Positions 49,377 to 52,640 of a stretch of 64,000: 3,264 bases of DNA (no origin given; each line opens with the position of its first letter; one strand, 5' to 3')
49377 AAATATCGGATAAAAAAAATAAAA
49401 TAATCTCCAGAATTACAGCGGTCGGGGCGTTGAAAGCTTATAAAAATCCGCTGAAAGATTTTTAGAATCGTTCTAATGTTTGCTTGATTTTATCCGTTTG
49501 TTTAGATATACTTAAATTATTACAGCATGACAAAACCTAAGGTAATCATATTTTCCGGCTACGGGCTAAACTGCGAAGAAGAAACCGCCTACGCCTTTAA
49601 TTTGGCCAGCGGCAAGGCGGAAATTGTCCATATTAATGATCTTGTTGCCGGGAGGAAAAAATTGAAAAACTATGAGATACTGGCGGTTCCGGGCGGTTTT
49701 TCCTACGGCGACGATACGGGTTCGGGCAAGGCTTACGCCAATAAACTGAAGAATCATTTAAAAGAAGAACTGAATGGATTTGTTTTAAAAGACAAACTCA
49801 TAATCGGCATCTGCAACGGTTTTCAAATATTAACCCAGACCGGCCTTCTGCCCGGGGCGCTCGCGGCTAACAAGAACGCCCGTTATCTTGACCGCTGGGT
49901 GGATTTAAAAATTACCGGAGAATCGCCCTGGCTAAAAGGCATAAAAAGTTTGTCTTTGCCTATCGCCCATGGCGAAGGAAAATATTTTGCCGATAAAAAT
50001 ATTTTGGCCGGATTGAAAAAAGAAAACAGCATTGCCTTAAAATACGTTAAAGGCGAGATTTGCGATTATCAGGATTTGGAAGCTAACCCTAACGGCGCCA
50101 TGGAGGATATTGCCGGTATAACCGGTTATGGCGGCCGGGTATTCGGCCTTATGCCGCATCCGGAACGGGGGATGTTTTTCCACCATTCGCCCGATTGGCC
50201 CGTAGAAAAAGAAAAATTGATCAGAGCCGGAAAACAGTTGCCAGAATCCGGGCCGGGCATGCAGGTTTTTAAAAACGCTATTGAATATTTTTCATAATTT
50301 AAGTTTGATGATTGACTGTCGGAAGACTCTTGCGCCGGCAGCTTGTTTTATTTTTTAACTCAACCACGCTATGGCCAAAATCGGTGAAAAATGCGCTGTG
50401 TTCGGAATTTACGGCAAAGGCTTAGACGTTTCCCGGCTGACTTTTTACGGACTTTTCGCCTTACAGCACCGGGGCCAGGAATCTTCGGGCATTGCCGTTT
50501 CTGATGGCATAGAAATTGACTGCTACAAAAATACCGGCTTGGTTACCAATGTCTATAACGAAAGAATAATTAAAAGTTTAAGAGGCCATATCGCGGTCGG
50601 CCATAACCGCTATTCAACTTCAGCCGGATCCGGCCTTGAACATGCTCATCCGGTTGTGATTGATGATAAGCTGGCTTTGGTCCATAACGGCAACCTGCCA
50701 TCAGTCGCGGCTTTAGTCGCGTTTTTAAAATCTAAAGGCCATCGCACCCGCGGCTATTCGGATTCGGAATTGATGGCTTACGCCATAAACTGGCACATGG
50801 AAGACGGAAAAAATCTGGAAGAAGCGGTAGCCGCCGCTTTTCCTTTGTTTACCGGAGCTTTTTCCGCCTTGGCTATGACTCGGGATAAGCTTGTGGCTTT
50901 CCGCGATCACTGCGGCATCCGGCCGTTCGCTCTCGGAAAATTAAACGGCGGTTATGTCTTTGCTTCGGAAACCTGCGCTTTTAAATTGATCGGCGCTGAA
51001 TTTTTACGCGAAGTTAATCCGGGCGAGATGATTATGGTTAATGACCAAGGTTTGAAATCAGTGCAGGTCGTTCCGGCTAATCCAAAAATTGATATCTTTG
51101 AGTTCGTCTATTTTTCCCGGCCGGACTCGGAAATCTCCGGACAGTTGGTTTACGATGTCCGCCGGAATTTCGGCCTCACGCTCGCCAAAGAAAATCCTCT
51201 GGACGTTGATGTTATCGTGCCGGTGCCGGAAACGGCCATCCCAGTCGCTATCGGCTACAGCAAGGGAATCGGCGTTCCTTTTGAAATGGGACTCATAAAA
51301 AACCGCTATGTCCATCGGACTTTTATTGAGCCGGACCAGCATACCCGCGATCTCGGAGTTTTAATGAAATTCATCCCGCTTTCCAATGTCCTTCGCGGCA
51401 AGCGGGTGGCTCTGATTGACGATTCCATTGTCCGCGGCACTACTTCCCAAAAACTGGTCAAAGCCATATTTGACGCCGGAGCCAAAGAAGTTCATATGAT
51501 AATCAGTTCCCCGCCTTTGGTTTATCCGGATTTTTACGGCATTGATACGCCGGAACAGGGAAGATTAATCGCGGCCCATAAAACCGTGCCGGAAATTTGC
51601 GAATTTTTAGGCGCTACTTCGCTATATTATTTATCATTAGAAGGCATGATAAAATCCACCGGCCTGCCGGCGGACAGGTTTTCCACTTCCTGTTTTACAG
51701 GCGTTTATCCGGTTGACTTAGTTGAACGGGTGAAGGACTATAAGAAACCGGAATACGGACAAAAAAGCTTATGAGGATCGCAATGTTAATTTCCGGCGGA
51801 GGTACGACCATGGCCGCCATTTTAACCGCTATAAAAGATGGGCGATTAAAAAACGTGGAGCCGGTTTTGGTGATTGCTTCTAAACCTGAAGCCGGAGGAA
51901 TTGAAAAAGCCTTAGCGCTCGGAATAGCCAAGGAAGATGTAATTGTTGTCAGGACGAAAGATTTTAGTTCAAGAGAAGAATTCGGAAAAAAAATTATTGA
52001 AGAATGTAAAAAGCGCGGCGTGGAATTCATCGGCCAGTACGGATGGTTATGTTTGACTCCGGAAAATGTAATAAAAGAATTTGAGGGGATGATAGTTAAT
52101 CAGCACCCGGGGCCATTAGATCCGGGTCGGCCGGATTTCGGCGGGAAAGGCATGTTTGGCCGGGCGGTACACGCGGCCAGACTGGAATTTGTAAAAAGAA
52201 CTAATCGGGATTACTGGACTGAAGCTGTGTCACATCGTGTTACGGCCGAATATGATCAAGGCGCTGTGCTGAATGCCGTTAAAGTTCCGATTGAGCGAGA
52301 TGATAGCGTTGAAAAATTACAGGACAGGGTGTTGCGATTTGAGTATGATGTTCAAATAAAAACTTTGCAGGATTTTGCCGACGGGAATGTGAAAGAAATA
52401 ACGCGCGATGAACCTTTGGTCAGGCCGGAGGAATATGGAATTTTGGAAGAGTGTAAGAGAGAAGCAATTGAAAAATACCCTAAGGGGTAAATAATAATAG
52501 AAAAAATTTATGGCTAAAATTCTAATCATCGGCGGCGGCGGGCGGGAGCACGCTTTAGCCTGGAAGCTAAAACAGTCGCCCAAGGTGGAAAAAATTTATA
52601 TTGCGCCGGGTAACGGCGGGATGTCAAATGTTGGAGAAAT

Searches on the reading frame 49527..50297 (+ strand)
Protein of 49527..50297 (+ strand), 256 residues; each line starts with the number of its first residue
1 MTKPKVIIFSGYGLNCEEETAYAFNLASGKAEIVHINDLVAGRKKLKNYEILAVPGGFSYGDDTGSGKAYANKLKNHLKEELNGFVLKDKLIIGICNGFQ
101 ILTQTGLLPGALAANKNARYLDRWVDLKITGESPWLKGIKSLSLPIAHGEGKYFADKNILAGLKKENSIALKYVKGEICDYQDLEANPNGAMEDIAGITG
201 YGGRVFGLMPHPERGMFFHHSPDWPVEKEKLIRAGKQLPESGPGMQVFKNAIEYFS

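Call 82: search_protein_families(library=pfam, proteins=[window:49527-50297:+], max_evalue=0.0001)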
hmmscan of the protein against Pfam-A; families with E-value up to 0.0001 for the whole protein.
window:49527-50297:+ (256 aa): 2 families
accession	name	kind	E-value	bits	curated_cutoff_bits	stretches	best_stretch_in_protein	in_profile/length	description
PF13507.12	GATase_5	-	4.1e-70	236.3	27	1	3-255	1-260/260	CobB/CobQ-like glutamine amidotransferase domain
PF07685.20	GATase_3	-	5.7e-05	23.3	27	1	42-105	33-91/196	CobB/CobQ-like glutamine amidotransferase domain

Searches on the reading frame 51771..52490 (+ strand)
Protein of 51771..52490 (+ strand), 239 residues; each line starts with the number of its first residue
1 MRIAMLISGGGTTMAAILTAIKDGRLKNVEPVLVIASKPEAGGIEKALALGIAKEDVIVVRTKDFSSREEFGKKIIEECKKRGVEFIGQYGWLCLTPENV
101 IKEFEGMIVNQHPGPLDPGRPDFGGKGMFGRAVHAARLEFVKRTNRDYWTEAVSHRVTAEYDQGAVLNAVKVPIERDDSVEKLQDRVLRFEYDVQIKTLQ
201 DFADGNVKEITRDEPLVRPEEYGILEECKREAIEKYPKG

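Call 82: search_protein_families(library=pfam, proteins=[window:51771-52490:+], max_evalue=0.0001)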
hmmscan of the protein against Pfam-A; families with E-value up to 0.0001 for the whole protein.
window:51771-52490:+ (239 aa): 1 family
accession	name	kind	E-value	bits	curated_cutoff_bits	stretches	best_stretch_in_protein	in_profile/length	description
PF00551.24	Formyl_trans_N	-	6.4e-23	81.9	26.1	1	1-197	1-179/181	Formyl transferase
